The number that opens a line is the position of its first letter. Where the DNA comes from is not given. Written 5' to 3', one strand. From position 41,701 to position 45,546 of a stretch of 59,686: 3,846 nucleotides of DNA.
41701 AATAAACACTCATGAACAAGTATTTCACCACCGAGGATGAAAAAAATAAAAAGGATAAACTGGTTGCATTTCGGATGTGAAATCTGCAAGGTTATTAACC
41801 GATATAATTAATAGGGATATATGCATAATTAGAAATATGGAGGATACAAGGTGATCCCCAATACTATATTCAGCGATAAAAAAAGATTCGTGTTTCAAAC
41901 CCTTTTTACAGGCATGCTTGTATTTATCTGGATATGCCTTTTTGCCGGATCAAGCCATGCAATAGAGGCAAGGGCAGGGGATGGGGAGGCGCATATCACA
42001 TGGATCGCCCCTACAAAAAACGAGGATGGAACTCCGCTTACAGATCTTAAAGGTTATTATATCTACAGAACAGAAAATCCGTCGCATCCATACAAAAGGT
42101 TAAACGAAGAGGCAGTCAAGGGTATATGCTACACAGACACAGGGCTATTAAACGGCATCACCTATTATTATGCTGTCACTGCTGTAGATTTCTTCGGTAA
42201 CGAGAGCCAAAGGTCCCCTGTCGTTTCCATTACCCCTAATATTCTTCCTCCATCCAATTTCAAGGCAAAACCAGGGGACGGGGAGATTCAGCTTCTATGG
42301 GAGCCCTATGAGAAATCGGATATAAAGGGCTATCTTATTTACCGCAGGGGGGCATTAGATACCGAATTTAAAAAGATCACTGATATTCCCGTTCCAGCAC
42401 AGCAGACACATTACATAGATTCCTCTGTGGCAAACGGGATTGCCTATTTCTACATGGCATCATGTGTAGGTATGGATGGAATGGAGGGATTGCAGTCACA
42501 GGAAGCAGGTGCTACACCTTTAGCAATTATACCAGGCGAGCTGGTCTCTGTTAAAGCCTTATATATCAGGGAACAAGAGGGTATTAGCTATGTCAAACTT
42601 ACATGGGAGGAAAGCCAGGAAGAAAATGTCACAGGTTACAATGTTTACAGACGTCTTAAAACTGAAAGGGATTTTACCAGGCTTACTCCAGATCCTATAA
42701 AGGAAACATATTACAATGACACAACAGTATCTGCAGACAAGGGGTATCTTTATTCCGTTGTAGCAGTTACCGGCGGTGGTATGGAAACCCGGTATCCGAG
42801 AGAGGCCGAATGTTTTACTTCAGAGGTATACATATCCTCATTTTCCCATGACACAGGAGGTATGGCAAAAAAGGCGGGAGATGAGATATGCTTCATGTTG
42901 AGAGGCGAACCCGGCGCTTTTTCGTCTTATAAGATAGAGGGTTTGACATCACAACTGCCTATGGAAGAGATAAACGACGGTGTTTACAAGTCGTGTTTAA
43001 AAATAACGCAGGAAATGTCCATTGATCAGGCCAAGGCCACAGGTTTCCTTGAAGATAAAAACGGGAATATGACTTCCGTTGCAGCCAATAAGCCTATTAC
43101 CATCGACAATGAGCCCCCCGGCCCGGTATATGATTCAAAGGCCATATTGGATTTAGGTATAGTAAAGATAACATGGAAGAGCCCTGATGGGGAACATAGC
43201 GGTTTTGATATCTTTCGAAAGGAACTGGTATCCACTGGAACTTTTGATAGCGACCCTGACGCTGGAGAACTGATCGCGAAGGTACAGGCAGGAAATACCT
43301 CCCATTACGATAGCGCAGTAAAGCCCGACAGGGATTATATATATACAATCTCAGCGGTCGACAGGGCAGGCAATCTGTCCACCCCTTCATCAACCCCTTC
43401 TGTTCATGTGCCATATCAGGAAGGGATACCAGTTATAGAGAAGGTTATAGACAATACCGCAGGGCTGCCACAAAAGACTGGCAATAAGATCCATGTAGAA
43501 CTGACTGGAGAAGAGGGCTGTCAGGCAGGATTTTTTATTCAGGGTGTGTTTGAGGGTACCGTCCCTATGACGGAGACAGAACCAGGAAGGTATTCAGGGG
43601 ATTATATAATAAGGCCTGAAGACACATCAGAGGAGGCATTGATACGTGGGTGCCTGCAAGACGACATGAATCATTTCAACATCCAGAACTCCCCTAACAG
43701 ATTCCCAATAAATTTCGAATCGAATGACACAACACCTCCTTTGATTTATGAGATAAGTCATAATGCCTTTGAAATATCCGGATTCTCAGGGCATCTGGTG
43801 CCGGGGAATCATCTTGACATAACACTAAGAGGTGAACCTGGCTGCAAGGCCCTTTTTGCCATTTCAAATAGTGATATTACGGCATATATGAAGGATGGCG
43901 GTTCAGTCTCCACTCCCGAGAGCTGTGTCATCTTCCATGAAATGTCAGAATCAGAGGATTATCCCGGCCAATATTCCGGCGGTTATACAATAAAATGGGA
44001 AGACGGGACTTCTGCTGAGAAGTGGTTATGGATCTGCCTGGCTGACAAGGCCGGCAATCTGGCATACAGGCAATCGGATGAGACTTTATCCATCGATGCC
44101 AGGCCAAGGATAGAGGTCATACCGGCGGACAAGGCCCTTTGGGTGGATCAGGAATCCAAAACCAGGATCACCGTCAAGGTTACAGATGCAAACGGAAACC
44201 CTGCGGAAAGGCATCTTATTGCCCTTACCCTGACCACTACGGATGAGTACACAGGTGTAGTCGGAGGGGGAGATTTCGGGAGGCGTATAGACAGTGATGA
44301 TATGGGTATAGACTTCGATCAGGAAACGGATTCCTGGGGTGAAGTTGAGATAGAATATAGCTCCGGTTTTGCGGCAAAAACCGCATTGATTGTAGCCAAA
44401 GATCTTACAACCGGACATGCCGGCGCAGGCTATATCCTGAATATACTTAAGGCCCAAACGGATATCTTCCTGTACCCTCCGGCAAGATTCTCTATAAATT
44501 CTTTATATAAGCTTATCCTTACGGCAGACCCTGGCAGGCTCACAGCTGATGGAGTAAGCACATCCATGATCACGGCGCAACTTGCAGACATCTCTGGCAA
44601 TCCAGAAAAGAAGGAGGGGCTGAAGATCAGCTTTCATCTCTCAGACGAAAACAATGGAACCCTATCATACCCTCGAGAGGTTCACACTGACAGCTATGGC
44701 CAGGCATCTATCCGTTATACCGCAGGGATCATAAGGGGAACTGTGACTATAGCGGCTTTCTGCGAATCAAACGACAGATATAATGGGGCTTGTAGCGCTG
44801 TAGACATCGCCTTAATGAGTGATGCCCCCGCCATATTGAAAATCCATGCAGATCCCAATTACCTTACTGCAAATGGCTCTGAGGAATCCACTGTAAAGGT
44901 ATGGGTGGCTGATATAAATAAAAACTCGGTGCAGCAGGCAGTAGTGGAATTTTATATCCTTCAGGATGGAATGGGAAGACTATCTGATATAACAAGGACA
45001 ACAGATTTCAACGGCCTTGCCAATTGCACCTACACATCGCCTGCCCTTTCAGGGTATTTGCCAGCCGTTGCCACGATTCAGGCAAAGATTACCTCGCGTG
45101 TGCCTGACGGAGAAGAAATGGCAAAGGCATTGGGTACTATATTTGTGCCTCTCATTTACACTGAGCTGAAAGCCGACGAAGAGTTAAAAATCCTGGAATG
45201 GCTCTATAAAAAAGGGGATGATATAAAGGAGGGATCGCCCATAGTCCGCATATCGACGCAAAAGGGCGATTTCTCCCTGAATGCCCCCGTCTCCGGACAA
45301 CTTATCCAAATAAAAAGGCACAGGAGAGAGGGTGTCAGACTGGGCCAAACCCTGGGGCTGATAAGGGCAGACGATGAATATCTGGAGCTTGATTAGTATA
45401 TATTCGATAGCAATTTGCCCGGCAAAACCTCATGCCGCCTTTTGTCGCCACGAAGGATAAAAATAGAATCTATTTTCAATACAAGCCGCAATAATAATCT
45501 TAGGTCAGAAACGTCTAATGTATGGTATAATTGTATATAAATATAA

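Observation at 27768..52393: Candidate extracellular electron-transfer / surface redox locus: three giant multihaem cytochromes, two huge beta-rich surface proteins, an exported GH42-like protein and a sigma-54 activator, with no porin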

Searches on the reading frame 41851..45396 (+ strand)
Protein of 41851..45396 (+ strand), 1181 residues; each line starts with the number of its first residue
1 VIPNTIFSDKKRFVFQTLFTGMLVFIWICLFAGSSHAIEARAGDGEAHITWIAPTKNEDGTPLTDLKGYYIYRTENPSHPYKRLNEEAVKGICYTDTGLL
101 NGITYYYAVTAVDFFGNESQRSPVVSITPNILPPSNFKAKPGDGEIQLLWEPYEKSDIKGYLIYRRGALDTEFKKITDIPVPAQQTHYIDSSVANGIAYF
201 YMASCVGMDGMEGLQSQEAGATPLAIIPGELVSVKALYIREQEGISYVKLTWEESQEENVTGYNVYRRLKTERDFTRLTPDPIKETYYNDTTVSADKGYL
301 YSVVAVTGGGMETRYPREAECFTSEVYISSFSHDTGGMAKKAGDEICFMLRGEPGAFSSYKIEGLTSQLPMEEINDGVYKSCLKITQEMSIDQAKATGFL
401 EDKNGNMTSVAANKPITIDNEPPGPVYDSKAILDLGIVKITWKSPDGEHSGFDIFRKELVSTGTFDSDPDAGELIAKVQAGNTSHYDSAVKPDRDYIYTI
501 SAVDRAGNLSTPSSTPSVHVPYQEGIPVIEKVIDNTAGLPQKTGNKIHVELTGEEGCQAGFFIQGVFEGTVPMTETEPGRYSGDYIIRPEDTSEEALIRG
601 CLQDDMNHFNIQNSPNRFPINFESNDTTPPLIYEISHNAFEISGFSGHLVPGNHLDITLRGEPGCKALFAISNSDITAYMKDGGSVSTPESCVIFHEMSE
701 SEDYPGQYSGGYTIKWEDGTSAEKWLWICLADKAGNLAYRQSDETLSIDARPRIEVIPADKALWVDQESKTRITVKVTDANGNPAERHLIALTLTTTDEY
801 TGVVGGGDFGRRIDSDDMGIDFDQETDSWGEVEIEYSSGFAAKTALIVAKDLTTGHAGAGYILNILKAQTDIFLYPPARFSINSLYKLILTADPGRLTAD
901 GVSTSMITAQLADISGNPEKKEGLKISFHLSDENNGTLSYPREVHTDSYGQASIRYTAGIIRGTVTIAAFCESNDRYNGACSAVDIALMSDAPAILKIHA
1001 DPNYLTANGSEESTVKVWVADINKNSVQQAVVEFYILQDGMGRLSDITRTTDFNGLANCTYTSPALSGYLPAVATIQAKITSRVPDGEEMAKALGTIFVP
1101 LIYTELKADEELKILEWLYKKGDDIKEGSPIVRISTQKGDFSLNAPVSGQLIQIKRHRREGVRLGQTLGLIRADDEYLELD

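Call 4: search_protein_families(library=pfam, proteins=[window:41851-45396:+], max_evalue=0.01)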
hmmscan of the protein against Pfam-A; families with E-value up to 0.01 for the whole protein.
window:41851-45396:+ (1181 aa): 7 families
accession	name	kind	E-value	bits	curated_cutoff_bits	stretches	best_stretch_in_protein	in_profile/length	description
PF09134.16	Invasin_D3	-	8e-23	81.2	33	2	890-969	7-80/98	Invasin, domain 3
PF02369.22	Big_1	-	9.3e-21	74.2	34.9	2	997-1065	3-70/93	Bacterial Ig-like domain (group 1)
PF00041.27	fn3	-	1.4e-12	48.1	25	1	246-312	14-75/84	Fibronectin type III domain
PF18565.7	Glyco_hydro2_C5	-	4.7e-09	36.5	32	0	889-932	2-45/103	Glycoside hydrolase family 2 C-terminal domain 5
PF00364.28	Biotin_lipoyl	-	8.6e-08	32.3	22.1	1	1112-1169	15-71/73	Biotin-requiring enzyme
PF25523.1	Ig_RIMBP2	-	0.0036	17.7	27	0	38-73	11-47/105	RIMBP2-like, immunoglobulin-like domain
PF17789.7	MG4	-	0.0086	16.7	24.7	0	773-796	18-42/95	Macroglobulin domain MG4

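Call 5: search_protein_families(library=ncbifam, proteins=[window:41851-45396:+], max_evalue=0.01)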
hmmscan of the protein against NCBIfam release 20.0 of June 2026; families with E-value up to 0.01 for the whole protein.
window:41851-45396:+ (1181 aa): 10 families
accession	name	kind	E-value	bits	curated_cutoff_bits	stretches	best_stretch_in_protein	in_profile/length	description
NF041611.1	exoglucan_CbhB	equivalog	1.2e-13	50.1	1950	2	45-130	720-791/997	exoglucanase CbhB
NF011457.0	PRK14875.1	equivalog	2.8e-07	29.9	307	1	1110-1175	16-81/372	acetoin dehydrogenase dihydrolipoyllysine-residue acetyltransferase subunit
NF008814.0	PRK11854.1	equivalog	7.4e-06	24.6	722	1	1107-1168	114-175/637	pyruvate dehydrogenase complex dihydrolipoyllysine-residue acetyltransferase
NF045522.1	MXAN_2561_fam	equivalog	1.9e-05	24.3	150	1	96-129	225-258/304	MXAN_2561 family MXYO-CTERM-anchored protein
TIGR02927.1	SucB_Actino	equivalog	2.1e-05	23.5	423.45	1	1114-1171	143-200/579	2-oxoglutarate dehydrogenase, E2 component, dihydrolipoamide succinyltransferase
NF033639.1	intimin_alpha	exception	4e-05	21.6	2050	1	890-1088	563-749/940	intimin type alpha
NF004309.0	PRK05704.1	equivalog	6.7e-05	22.4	449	1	1111-1176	16-81/408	2-oxoglutarate dehydrogenase complex dihydrolipoyllysine-residue succinyltransferase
TIGR01347.1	sucB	equivalog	0.00026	20.3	378.65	1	1113-1174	16-77/404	dihydrolipoyllysine-residue succinyltransferase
NF041462.1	GalA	equivalog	0.0049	15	900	0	989-1042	653-706/763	beta-galactosidase GalA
NF041463.1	GalB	equivalog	0.0062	14.4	900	0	978-1045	754-821/869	beta-galactosidase GalB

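Call 33: search_solved_structures(query=window:41851-45396:+, max_evalue=0.1)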
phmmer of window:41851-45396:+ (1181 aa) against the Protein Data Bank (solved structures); distinct sequences matched with E-value up to 0.1: 15.
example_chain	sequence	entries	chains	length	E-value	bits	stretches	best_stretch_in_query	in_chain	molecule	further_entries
9y7v_D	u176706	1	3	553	1.3e-08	36.4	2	1100-1169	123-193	Dihydrolipoyllysine-residue acetyltransferase component of pyruvate dehydrogenase complex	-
2dnc_A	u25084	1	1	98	0.00068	20.7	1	1108-1175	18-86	Pyruvate dehydrogenase protein X component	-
6tpl_A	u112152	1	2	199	0.0026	18.8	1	891-1073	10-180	Intimin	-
1zy8_K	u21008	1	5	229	0.0062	17.6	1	1109-1175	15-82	Pyruvate dehydrogenase protein X component, mitochondrial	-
3mpc_A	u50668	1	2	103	0.017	16.1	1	249-317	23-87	Fn3-like protein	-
2l5t_A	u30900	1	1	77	0.019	15.9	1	1111-1168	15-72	Lipoamide acyltransferase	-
6h60_A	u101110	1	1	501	0.021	15.8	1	1109-1175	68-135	Pyruvate dehydrogenase protein X component, mitochondrial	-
1lab_A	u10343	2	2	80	0.025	15.6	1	1111-1170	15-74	DIHYDROLIPOAMIDE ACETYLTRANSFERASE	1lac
1dcz_A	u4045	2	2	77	0.029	15.4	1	1116-1168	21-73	TRANSCARBOXYLASE 1.3S SUBUNIT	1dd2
1o78_A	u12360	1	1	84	0.037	15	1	1116-1168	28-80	BIOTIN CARBOXYL CARRIER PROTEIN OF METHYLMALONYL-COA CARBOXYL-TRANSFERASE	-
5fm4_A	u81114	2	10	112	0.057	14.4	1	49-129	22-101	MYOMESIN-1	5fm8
6tpv_A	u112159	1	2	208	0.078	13.9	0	246-310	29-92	Receptor-type tyrosine-protein phosphatase F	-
4o00_A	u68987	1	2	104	0.08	13.9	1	47-116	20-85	Titin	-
5fm5_M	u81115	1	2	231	0.096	13.6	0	49-130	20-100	MYOMESIN-1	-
8g4l_bo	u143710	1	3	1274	0.097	13.6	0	42-157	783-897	Myosin-binding protein C, cardiac-type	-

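Call 35: find_related_loci(query=A2, collection=metagenome_contigs, flank=10000)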
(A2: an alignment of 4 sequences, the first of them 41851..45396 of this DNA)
Query A2 (1181 aa) in metagenome_contigs; peptide patterns used: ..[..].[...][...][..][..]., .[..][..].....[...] (x = any residue, [..] = any of these).
214 stretches matched a pattern; 53 encode a relative of the query (tblastn E <= 1e-3); 53 distinct loci.
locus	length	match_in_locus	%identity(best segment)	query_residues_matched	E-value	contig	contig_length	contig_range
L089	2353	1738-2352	39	11-306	9e-35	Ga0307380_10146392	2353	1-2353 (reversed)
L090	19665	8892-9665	29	36-364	9e-14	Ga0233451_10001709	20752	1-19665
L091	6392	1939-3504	30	38-368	4e-13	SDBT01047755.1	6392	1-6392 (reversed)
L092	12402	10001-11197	31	40-269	8e-13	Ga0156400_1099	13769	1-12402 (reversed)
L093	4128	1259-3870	28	10-218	4e-12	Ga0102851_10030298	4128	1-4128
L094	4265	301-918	28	10-218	1e-11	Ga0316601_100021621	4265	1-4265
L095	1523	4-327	38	38-309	9e-12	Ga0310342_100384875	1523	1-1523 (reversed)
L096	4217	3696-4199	35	38-271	4e-11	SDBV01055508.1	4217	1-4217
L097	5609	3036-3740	27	39-277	3e-11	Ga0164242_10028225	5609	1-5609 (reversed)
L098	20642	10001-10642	25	38-265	1e-10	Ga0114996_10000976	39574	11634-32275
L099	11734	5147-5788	25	38-265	1e-10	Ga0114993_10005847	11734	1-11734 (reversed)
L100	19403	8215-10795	25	33-305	1e-10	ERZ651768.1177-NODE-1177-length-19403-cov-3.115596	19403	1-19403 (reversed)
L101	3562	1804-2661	28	37-338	2e-10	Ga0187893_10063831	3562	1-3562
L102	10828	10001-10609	26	3-224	3e-10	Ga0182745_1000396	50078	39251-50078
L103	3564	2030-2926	34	29-247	5e-10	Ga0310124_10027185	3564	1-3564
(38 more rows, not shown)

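Call 91: search_solved_structures(query=A2, max_evalue=0.05)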
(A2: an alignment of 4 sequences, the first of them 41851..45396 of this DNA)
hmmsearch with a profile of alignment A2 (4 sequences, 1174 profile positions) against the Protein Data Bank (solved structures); distinct sequences matched with E-value up to 0.05: 35.
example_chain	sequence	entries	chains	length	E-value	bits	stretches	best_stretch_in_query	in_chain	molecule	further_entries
9y7v_D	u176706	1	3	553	9.3e-13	50.1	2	1093-1164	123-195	Dihydrolipoyllysine-residue acetyltransferase component of pyruvate dehydrogenase complex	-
8g4l_bm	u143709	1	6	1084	1.3e-09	39.6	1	66-221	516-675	Titin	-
2dnc_A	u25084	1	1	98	7.8e-08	33.8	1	1090-1171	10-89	Pyruvate dehydrogenase protein X component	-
7b9k_A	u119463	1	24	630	5.9e-07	30.9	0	1100-1161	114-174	Dihydrolipoyllysine-residue acetyltransferase component of pyruvate dehydrogenase complex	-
1zy8_K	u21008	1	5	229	1.1e-06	30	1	1090-1171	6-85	Pyruvate dehydrogenase protein X component, mitochondrial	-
8bvo_A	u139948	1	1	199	3e-06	28.5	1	144-311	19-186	Titin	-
6h60_A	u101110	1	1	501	3.3e-06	28.4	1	1090-1171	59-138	Pyruvate dehydrogenase protein X component, mitochondrial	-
6tpl_A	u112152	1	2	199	5.9e-06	27.5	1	884-1080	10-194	Intimin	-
8bxr_A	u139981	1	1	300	7.5e-06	27.2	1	144-311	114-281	Titin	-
6mfa_A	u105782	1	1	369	1.8e-05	26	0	98-209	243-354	Fibronectin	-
5fm5_M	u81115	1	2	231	2.9e-05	25.2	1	46-127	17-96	MYOMESIN-1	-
5z06_A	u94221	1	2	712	6.2e-05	24.1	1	40-152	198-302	BDI_3064 protein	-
5fm4_A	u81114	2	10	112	8.2e-05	23.7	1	45-127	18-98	MYOMESIN-1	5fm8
3mpc_A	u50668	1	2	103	0.00015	22.9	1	250-312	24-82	Fn3-like protein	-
8q6t_I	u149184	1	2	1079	0.00017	22.7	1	48-211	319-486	Titin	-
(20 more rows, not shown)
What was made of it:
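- Checked: D also carries a C-terminal lipoyl-like barrel-sandwich domain (calls 4, 91).
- FN3, Big_1 and invasin-type domains as in D are typical of surface-exposed proteins (calls 4, 91).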

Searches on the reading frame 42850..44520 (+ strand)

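Call 78: search_protein_families(library=pfam, proteins=[window:42850-44520:+], max_evalue=0.01)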
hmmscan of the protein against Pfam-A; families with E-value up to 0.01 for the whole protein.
window:42850-44520:+ (557 aa): 2 families
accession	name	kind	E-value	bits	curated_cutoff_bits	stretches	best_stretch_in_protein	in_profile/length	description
PF09134.16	Invasin_D3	-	0.00046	21.1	33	0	427-464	11-48/98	Invasin, domain 3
PF02369.22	Big_1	-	0.0083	16.6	34.9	0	433-464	14-45/93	Bacterial Ig-like domain (group 1)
